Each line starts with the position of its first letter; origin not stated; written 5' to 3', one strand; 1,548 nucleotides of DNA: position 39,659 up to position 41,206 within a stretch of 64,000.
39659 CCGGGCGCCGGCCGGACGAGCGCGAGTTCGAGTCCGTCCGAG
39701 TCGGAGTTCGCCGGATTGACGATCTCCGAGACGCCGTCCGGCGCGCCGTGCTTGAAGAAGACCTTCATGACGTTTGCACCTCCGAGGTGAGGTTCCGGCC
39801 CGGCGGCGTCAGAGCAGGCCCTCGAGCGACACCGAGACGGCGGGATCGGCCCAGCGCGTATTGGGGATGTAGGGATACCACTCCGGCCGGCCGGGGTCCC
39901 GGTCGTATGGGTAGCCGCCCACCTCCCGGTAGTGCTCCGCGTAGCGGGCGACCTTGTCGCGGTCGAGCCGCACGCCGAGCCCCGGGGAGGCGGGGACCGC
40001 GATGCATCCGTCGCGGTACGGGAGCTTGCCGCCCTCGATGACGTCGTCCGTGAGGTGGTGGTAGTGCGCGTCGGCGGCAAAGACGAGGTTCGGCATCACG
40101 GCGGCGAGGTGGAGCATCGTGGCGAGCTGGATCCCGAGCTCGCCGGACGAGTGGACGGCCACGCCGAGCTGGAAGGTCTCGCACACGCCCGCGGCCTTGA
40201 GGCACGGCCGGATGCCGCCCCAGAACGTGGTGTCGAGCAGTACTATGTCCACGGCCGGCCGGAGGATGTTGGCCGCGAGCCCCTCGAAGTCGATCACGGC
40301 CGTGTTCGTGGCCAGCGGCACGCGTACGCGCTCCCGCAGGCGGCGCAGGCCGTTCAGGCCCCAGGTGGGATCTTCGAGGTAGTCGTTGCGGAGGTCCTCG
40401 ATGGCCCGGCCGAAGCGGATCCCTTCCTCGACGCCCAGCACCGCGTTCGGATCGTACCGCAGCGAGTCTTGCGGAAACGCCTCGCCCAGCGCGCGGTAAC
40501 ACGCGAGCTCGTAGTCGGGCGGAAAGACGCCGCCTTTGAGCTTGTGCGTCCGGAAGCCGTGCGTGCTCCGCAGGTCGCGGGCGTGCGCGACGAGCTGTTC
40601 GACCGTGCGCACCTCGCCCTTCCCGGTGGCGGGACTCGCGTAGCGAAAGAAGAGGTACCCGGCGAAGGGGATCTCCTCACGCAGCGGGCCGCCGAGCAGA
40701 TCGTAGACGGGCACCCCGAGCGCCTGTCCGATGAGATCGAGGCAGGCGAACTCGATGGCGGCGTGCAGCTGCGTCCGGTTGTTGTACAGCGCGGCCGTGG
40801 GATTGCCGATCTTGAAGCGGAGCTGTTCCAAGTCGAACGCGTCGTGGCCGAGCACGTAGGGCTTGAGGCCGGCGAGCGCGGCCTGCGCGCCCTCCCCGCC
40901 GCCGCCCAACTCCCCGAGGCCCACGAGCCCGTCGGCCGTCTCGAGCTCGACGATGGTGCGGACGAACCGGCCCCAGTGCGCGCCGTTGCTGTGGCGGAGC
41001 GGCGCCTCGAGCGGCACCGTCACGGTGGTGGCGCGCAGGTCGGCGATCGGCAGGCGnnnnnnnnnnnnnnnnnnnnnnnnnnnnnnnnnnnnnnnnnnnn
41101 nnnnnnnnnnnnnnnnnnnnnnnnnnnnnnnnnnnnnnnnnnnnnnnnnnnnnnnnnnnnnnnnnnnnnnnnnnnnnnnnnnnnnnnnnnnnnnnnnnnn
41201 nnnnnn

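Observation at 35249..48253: LarA homolog embedded in a sugar-acid catabolic operon, with the nickel-pincer cofactor genes larE-larB-larC directly upstream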

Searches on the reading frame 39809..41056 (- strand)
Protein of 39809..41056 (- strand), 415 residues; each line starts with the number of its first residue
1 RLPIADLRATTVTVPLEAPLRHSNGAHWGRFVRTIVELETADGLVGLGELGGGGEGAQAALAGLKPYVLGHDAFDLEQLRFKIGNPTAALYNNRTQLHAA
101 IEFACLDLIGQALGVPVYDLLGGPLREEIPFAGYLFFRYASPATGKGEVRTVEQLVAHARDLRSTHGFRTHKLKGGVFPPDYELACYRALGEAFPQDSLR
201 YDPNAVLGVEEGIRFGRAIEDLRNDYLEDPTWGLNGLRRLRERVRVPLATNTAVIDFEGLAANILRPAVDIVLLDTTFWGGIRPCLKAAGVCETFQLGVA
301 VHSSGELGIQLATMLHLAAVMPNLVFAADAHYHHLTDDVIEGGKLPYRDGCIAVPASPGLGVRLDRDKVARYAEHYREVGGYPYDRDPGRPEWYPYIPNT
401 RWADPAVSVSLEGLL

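Call 40: search_solved_structures(query=window:39809-41056:-, max_evalue=1e-10)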
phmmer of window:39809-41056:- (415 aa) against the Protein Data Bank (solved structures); distinct sequences matched with E-value up to 1e-10: 103 (the best 60 are shown).
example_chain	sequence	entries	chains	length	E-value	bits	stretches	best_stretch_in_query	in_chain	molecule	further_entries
4it1_A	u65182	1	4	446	1.8e-81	277.3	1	15-381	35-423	Putative glucarate dehydratase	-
3vdg_A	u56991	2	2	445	2.3e-74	253.9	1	4-381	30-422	Probable glucarate dehydratase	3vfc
3vc5_A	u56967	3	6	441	4.8e-73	249.5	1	4-383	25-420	Mandelate racemase/muconate lactonizing protein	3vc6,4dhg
3va8_A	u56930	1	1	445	1.5e-66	228.2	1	17-381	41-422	PROBABLE DEHYDRATASE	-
2oqh_A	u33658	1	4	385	1.3e-58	202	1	2-374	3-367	Putative isomerase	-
4dye_A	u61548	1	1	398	1.7e-58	201.6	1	3-374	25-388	isomerase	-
3mzn_A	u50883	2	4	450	9.5e-42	146.4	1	20-379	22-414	Glucarate dehydratase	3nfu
4gyp_C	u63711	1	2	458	6.2e-41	143.7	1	17-387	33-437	Glucarate dehydratase-related protein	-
4il0_A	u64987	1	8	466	6.6e-41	143.7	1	17-387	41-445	Glucarate dehydratase-related protein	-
4hyr_A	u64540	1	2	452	3.3e-40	141.3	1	151-377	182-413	Glucarate dehydratase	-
4g8t_A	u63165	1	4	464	8.9e-40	139.9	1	148-380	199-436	Glucarate dehydratase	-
3pwi_A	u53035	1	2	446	3.4e-39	138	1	17-380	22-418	Glucarate dehydratase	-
3pwg_A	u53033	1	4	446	5.5e-39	137.3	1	18-380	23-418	Glucarate dehydratase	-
1ec7_A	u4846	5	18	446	6.3e-39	137.1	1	17-380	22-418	GLUCARATE DEHYDRATASE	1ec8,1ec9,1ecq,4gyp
3n6h_A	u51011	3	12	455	8.5e-39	136.7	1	17-379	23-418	Mandelate racemase/muconate lactonizing protein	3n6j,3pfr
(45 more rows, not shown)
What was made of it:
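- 39809..41062 (-): Enolase-superfamily acid-sugar dehydratase of an uncharacterised glucarate-dehydratase-related subgroup. It is inferred to be the terminal aldonate (mannonate or gluconate) dehydratase that yields KDG. Nearest PDB entries are 4it1, 3vdg and 3vc5, all 'putative' (call 40).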

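Call 65: find_homologous_proteins(query=window:39809-41056:-, max_evalue=1e-30)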
Query window:39809-41056:- (415 aa): 8000 proteins with E <= 1e-30 among 8000 candidates; the best 120 are listed.
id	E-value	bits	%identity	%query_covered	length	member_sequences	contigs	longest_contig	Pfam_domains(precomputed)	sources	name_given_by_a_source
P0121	1.0e-282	955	100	100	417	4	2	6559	PF13378.13,PF02746.22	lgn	-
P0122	6.8e-254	860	89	100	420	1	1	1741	PF13378.13,PF02746.22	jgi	jgi:glucarate dehydratase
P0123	2.7e-252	855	88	100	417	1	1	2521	PF13378.13,PF02746.22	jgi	jgi:glucarate dehydratase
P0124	9.9e-252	853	89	100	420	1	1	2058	PF13378.13,PF02746.22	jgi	jgi:glucarate dehydratase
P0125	5.0e-249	844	87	100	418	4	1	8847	PF13378.13,PF02746.22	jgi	jgi:glucarate dehydratase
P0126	1.0e-248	843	87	100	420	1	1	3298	PF13378.13,PF02746.22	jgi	jgi:glucarate dehydratase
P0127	2.0e-248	842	87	100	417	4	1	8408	PF13378.13,PF02746.22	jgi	jgi:glucarate dehydratase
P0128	4.3e-248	841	87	100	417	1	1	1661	PF13378.13,PF02746.22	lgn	-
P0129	7.5e-248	840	87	100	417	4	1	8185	PF13378.13,PF02746.22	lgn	-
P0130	7.9e-248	840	87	100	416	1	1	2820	PF13378.13,PF02746.22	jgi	jgi:glucarate dehydratase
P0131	1.6e-247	839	87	100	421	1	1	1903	PF13378.13,PF02746.22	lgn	-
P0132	5.0e-247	838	87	100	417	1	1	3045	PF13378.13,PF02746.22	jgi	jgi:glucarate dehydratase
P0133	8.4e-247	837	87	100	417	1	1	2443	PF13378.13,PF02746.22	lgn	-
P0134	1.0e-246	837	86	99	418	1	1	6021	PF13378.13,PF02746.22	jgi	jgi:glucarate dehydratase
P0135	2.7e-246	835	87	100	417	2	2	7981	PF13378.13,PF02746.22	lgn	-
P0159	3.9e-230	782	80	99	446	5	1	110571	PF13378.13,PF02746.22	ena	-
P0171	1.4e-224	764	80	98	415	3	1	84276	PF13378.13,PF02746.22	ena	-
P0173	5.2e-224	762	80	99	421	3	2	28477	PF13378.13,PF02746.22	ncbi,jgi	ncbi:MAG TPA: enolase C-terminal domain-like protein [Gaiellaceae bacterium]|jgi:glucarate dehydrata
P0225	4.9e-217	739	75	98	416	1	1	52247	PF13378.13,PF02746.22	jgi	jgi:glucarate dehydratase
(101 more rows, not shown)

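Call 66: find_encoding_contigs(protein=P0159, flank=9000, max_places=1)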
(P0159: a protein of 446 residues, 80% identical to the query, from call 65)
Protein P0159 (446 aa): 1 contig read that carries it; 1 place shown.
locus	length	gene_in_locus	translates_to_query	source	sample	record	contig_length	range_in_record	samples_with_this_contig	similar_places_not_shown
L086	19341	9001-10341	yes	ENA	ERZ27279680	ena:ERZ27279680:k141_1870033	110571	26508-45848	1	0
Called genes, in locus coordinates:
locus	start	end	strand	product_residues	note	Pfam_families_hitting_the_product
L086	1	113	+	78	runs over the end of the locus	-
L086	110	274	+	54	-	-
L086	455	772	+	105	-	PF08734:GYD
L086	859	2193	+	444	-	PF00202:Aminotran_3, PF01212:Beta_elim_lyase (weak)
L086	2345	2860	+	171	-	PF01135:PCMT, PF01209:Ubie_methyltran, PF13489:Methyltransf_23, PF01189:Methyltr_RsmB-F, PF13847:Methyltransf_31, PF08241:Methyltransf_11, PF08242:Methyltransf_12, PF13649:Methyltransf_25, +1 more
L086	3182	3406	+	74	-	-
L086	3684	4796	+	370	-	PF02746:MR_MLE_N, PF13378:MR_MLE_C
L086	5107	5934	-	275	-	PF13365:Trypsin_2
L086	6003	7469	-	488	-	PF01546:Peptidase_M20, PF07687:M20_dimer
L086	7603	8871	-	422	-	PF02746:MR_MLE_N (weak), PF13378:MR_MLE_C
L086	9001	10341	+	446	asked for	PF02746:MR_MLE_N, PF13378:MR_MLE_C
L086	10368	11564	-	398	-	PF01408:GFO_IDH_MocA, PF22725:GFO_IDH_MocA_C3, PF02894:GFO_IDH_MocA_C (weak)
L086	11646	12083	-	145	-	PF00034:Cytochrom_C, PF13442:Cytochrome_CBB3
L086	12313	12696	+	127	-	PF01042:Ribonuc_L-PSP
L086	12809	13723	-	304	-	PF01263:Aldose_epim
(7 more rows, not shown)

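Call 67: find_encoding_contigs(protein=P0171, flank=9000, max_places=1)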
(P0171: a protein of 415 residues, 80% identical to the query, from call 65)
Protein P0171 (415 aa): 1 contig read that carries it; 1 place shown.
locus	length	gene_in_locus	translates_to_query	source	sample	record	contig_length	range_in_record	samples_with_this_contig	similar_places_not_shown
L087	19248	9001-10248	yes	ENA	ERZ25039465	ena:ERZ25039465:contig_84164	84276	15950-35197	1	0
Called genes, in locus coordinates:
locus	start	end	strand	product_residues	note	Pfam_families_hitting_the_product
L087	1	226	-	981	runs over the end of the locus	PF01565:FAD_binding_4, PF02913:FAD-oxidase_C, PF13534:Fer4_17 (weak), PF13183:Fer4_8, PF02754:CCG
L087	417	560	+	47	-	-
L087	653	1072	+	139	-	PF01329:Pterin_4a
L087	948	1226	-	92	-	-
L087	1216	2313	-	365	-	PF27541:CitB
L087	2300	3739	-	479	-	PF00890:FAD_binding_2, PF01266:DAO (weak), PF03486:HI0933_like, PF07992:Pyr_redox_2 (faint), PF12831:FAD_oxidored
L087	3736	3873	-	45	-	-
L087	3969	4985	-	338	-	PF01261:AP_endonuc_2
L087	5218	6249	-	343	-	PF01408:GFO_IDH_MocA, PF22725:GFO_IDH_MocA_C3 (weak)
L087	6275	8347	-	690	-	PF00496:SBP_bac_5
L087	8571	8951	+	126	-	-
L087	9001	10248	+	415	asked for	PF02746:MR_MLE_N, PF13378:MR_MLE_C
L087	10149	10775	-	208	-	-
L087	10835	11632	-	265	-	PF04962:KduI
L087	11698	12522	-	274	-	PF01261:AP_endonuc_2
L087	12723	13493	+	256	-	PF23441:SDR, PF00106:adh_short, PF08659:KR, PF13561:adh_short_C2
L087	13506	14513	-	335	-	PF01208:URO-D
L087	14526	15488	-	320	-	PF00248:Aldo_ket_red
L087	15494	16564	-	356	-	PF00005:ABC_tran, PF08352:oligo_HPY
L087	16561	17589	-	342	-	PF00005:ABC_tran, PF13304:AAA_21 (weak), PF08352:oligo_HPY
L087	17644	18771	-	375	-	PF12911:OppC_N, PF00528:BPD_transp_1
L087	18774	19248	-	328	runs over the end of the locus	PF19300:BPD_transp_1_N, PF00528:BPD_transp_1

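Call 68: find_encoding_contigs(protein=P0225, flank=9000, max_places=1)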
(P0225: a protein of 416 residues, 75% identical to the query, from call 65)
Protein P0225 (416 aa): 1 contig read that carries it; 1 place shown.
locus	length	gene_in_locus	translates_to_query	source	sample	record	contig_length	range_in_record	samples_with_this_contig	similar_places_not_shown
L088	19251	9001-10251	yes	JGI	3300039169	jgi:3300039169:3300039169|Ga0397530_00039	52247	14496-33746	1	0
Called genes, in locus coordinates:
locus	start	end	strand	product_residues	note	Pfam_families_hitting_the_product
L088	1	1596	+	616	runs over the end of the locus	-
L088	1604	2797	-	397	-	PF04326:SLFN_AlbA_2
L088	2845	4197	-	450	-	PF13302:Acetyltransf_3, PF00583:Acetyltransf_1, PF13673:Acetyltransf_10 (weak), PF13508:Acetyltransf_7 (weak)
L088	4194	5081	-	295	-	-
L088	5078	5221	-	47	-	-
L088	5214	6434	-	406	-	-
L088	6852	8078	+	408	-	PF02515:CoA_transf_3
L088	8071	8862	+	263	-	PF00378:ECH_1, PF16113:ECH_2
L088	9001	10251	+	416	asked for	PF02746:MR_MLE_N, PF13378:MR_MLE_C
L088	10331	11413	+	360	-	PF00356:LacI, PF00532:Peripla_BP_1, PF13407:Peripla_BP_4, PF13377:Peripla_BP_3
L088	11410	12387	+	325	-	-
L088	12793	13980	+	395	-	PF00202:Aminotran_3, PF00155:Aminotran_1_2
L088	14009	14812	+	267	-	PF23441:SDR, PF00106:adh_short, PF08659:KR, PF13561:adh_short_C2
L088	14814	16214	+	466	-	PF00206:Lyase_1, PF10397:ADSL_C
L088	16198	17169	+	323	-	PF00676:E1_dh, PF02775:TPP_enzyme_C (faint), PF13292:DXP_synthase_N (weak)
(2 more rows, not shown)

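Call 69: find_encoding_contigs(protein=P0173, flank=9000, max_places=1)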
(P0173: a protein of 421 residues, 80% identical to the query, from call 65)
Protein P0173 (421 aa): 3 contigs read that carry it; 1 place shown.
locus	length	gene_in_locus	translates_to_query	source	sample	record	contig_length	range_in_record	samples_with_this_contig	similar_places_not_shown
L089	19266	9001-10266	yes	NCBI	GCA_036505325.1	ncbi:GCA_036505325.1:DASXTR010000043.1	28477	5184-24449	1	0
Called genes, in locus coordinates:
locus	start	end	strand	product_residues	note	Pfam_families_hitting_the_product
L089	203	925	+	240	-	PF00392:GntR, PF07729:FCD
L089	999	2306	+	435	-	PF13416:SBP_bac_8, PF13343:SBP_bac_6 (faint)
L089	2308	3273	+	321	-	PF00528:BPD_transp_1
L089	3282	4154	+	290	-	PF00528:BPD_transp_1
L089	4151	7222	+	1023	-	PF01074:Glyco_hydro_38N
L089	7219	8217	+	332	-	PF14486:DUF4432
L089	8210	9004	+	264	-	PF00106:adh_short, PF08659:KR, PF13561:adh_short_C2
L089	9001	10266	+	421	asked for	PF02746:MR_MLE_N, PF13378:MR_MLE_C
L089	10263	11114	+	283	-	PF25021:TEN_NHL (faint), PF01436:NHL (faint), PF20067:SSL_N (faint), PF08450:SGL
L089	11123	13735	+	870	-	PF01074:Glyco_hydro_38N, PF07748:Glyco_hydro_38C (weak)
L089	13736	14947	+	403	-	PF00005:ABC_tran, PF17912:OB_MalK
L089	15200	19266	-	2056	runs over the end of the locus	PF11721:Malectin, PF17957:Big_7, PF07953:Toxin_R_bind_N (faint), PF13385:Laminin_G_3, PF02210:Laminin_G_2 (faint), PF02973:Sialidase (faint), PF16709:SCAB-Ig (faint), PF13385:Laminin_G_3, +1 more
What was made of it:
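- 39809..41062 (-): An 80%-identical homolog lies in a GH38/aldose-DH/lactonase cluster (call 69).
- An 80%-identical homolog of the enolase sits in a mannosidase/aldose-dehydrogenase/lactonase cluster with no epimerase (call 69).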

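Call 76: search_protein_families(library=ncbifam, proteins=[L089:8210-9004:+, L089:10263-11114:+, L089:7219-8217:+, L087:10835-11632:-, L087:11698-12522:-, L087:12723-13493:+], max_evalue=1e-10)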
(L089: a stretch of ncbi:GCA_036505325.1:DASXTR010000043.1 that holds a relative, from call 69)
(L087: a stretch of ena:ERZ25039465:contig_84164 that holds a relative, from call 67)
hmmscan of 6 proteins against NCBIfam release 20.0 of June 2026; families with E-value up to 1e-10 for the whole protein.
L089:8210-9004:+ (264 aa): 208 families (the best 25 are shown)
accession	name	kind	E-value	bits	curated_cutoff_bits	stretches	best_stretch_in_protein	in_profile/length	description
NF004791.0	PRK06138.1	equivalog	1.2e-79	267.2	312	1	4-257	3-252/252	SDR family oxidoreductase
NF005007.0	PRK06398.1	equivalog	5.7e-76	255.1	341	1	2-263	3-254/259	aldose dehydrogenase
NF004818.0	PRK06172.1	equivalog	2.7e-70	236.6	336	1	2-257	3-253/253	SDR family oxidoreductase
NF005559.1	PRK07231.1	subfamily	6.9e-69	232.1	215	1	4-255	2-248/249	glucose 1-dehydrogenase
NF052558.1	MBtsdlDhBudC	equivalog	1.7e-68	230.9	270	1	4-257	1-244/250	meso-2,3-butanediol dehydrogenase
NF004198.0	PRK05653.1-3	equivalog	5.2e-64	216.1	296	1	4-254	5-246/248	3-oxoacyl-ACP reductase FabG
NF009093.0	PRK12429.1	subfamily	6.7e-63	212.4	258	1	4-257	3-259/259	3-hydroxybutyrate dehydrogenase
NF005681.0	PRK07478.1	subfamily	4.7e-62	209.7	267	1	1-254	1-249/254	SDR family oxidoreductase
TIGR01830.1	3oxo_ACP_reduc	equivalog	6.8e-61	206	297.75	1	9-254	1-238/239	3-oxoacyl-[acyl-carrier-protein] reductase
TIGR01963.1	PHB_DH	subfamily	2.2e-59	200.8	307.05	1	7-257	2-255/255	3-hydroxybutyrate dehydrogenase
NF053701.1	CsHdxCHCADhChcB2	equivalog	2.8e-59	200.6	350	1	4-257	1-245/245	cis-4-hydroxycyclohexanecarboxylate dehydrogenase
NF009466.0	PRK12826.1-2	subfamily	2.7e-58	197.4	222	1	7-255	4-245/248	3-oxoacyl-ACP reductase FabG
NF006366.0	PRK08589.1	equivalog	5.2e-58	196.5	386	1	1-256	1-254/272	SDR family oxidoreductase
NF004713.0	PRK06057.1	equivalog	3.8e-57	193.7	404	1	4-256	7-251/257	3-oxoacyl-ACP reductase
NF004847.0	PRK06198.1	subfamily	1.2e-56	191.9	240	1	2-251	3-252/269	oxidoreductase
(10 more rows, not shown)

L089:10263-11114:+ (283 aa): 1 family
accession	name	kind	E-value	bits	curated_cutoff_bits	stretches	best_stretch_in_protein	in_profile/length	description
NF033206.1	ScyE_fam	subfamily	3e-14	53.3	80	0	86-171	233-319/333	ScyD/ScyE family protein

L089:7219-8217:+ (332 aa): 0 families

L087:10835-11632:- (265 aa): 1 family
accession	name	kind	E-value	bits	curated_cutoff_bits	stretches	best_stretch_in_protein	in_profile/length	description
TIGR04378.1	myo_inos_iolB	equivalog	3.4e-71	239.7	205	1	27-261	13-246/247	5-deoxy-glucuronate isomerase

L087:11698-12522:- (274 aa): 5 families
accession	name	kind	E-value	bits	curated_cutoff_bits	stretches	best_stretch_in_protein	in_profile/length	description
NF041099.2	keto_glucon_epim_IolO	equivalog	9.5e-76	254.6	300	1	24-268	23-267/269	5-keto-L-gluconate epimerase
NF051856.1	PsicseEpim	equivalog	8.4e-35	121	300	1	30-247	24-244/287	D-psicose 3-epimerase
TIGR03234.1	OH-pyruv-isom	equivalog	6.5e-24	84.6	353.45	1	29-249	21-241/254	hydroxypyruvate isomerase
NF043033.1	OxoTetrIsom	equivalog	1.6e-16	60.8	325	1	30-248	23-237/251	2-oxo-tetronate isomerase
NF007444.0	PRK09997.1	equivalog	2.1e-12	47.1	465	1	109-257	99-250/258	hydroxypyruvate isomerase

L087:12723-13493:+ (256 aa): 212 families (the best 25 are shown)
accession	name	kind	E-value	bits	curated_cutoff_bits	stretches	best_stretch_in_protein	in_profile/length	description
NF006070.0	PRK08213.1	subfamily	2.6e-65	220.5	279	1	10-252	10-258/259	gluconate 5-dehydrogenase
NF009093.0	PRK12429.1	subfamily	1.1e-62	211.7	258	1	10-252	3-258/259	3-hydroxybutyrate dehydrogenase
NF005559.1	PRK07231.1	subfamily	8.2e-62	208.9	215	1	10-251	2-248/249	glucose 1-dehydrogenase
NF005067.0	PRK06484.1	equivalog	9.1e-61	206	713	1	11-255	8-256/524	short chain dehydrogenase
NF009466.0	PRK12826.1-2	subfamily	1.1e-60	205.2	222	1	13-250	4-244/248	3-oxoacyl-ACP reductase FabG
NF004791.0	PRK06138.1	equivalog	8.9e-60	202.1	312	1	10-252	3-251/252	SDR family oxidoreductase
NF004198.0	PRK05653.1-3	equivalog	1.8e-59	201.2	296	1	10-250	5-246/248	3-oxoacyl-ACP reductase FabG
NF004778.0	PRK06124.1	equivalog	1.1e-58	198.6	303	1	10-252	9-254/256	SDR family oxidoreductase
TIGR01830.1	3oxo_ACP_reduc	equivalog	2.8e-58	197.4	297.75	1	15-249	1-237/239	3-oxoacyl-[acyl-carrier-protein] reductase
TIGR01963.1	PHB_DH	subfamily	8.4e-58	195.6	307.05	1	13-252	2-254/255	3-hydroxybutyrate dehydrogenase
NF005681.0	PRK07478.1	subfamily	1.4e-57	195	267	1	10-251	4-250/254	SDR family oxidoreductase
NF052558.1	MBtsdlDhBudC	equivalog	6.6e-57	192.9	270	1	10-255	1-246/250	meso-2,3-butanediol dehydrogenase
NF005711.0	PRK07523.1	subfamily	7.1e-57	192.9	413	1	10-252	8-253/255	SDR family oxidoreductase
TIGR01832.1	kduD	equivalog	9.3e-57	192.4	338.85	1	10-252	3-247/248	2-dehydro-3-deoxy-D-gluconate 5-dehydrogenase KduD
NF004197.0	PRK05653.1-1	equivalog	1.1e-56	192.2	332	1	9-250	4-246/249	3-oxoacyl-ACP reductase FabG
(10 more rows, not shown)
